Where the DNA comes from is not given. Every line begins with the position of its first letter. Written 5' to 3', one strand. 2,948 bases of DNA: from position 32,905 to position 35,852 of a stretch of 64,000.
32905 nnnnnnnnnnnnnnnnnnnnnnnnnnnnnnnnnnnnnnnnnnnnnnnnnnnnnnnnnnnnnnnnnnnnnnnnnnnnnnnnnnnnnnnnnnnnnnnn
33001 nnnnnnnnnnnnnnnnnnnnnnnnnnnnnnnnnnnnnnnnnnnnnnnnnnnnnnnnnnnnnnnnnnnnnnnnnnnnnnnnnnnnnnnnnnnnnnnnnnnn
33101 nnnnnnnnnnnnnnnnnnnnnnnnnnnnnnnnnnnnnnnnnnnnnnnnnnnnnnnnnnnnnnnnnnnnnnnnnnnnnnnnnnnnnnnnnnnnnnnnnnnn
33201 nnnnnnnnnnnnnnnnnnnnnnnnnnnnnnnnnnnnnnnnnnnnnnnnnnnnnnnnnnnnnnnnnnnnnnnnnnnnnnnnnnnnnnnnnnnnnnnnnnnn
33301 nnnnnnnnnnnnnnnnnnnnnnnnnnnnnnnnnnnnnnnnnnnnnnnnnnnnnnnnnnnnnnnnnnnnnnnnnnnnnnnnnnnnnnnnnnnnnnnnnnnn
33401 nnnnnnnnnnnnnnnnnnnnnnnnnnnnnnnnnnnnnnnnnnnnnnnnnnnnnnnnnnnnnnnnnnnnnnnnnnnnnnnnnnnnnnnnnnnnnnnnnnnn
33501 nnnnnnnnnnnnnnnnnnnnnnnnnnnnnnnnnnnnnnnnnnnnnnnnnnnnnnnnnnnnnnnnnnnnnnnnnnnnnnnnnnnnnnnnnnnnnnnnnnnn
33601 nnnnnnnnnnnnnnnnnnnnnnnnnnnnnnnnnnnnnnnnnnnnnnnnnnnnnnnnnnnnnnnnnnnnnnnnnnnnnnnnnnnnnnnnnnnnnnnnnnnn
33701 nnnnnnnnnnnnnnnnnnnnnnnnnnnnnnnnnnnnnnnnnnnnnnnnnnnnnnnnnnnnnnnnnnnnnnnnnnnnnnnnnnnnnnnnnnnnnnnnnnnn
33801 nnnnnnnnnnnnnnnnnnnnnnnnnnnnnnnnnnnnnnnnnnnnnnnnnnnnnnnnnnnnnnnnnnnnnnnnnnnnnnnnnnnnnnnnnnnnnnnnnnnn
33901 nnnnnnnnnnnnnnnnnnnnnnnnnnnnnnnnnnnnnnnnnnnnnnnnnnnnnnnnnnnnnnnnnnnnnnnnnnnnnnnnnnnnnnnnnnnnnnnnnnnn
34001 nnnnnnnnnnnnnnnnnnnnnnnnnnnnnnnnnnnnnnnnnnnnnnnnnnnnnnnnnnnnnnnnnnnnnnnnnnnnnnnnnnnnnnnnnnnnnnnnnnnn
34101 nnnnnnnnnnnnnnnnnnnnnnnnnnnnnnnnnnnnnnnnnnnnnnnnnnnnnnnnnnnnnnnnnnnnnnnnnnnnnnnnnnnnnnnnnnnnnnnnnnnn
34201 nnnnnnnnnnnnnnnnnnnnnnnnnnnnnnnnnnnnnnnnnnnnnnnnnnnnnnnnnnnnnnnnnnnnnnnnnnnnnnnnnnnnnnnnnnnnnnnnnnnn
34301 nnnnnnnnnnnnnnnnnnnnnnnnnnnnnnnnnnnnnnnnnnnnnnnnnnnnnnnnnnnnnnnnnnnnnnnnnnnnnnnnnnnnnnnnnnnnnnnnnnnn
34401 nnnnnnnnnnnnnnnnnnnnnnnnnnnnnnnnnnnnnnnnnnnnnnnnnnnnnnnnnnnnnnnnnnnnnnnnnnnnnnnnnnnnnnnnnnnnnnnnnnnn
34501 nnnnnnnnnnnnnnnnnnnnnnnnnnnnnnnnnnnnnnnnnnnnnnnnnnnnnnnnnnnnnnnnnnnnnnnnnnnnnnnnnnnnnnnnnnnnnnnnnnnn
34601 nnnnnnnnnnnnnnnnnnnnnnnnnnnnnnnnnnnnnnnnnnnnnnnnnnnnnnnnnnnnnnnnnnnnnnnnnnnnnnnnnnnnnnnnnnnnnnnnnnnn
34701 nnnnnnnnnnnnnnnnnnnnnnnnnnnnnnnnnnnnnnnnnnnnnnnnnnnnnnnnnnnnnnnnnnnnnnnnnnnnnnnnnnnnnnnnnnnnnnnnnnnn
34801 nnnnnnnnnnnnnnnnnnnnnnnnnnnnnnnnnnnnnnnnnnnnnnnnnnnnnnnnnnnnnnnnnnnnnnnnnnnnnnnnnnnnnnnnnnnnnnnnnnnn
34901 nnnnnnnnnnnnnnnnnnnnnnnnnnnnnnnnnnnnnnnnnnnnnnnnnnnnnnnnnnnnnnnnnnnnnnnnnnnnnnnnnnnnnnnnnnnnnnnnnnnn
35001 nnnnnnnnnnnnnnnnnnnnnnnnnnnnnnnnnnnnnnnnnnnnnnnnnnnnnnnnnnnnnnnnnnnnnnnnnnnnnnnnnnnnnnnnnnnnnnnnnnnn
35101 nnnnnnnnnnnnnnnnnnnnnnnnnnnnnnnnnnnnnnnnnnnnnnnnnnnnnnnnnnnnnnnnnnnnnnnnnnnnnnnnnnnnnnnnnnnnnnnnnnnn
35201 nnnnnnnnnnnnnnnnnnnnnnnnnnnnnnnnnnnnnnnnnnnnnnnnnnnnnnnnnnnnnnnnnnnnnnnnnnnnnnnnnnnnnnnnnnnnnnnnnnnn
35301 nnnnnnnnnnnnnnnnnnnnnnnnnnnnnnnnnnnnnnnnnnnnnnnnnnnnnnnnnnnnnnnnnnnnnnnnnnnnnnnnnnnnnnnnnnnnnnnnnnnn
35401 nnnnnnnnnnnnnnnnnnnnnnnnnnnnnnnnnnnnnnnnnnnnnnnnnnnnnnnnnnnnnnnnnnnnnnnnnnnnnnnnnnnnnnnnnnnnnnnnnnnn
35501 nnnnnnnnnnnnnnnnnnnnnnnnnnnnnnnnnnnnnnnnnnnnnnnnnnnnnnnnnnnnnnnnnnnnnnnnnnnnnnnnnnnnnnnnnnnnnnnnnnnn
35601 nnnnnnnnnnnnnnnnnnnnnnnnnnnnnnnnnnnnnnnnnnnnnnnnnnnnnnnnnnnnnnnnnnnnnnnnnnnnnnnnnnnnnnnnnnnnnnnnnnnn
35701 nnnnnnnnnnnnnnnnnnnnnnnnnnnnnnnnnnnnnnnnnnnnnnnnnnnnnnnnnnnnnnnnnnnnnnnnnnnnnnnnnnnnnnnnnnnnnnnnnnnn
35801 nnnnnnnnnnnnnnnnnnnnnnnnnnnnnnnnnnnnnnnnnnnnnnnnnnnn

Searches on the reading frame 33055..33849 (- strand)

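Call 89: search_protein_families(library=pfam, proteins=[window:33055-33849:-], max_evalue=0.00001)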
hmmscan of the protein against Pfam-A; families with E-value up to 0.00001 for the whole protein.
window:33055-33849:- (264 aa): 1 family
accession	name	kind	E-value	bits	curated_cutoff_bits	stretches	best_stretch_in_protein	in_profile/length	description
PF02643.20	DUF192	-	7.4e-32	109.8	27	1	153-255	1-95/96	Uncharacterized ACR, COG1430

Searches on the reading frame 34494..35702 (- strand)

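Call 65: search_protein_families(library=pfam, proteins=[window:34494-35702:-], max_evalue=0.00001)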
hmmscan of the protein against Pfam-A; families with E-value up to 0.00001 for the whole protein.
window:34494-35702:- (402 aa): 2 families
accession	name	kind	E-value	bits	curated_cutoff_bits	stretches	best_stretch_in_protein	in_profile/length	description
PF04127.22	DFP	-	9.5e-68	228.1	22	1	190-368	2-186/186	DNA/pantothenate metabolism flavoprotein C-terminal domain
PF02441.25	Flavoprotein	-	4.5e-33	114.6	22.7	1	7-178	1-156/162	Flavoprotein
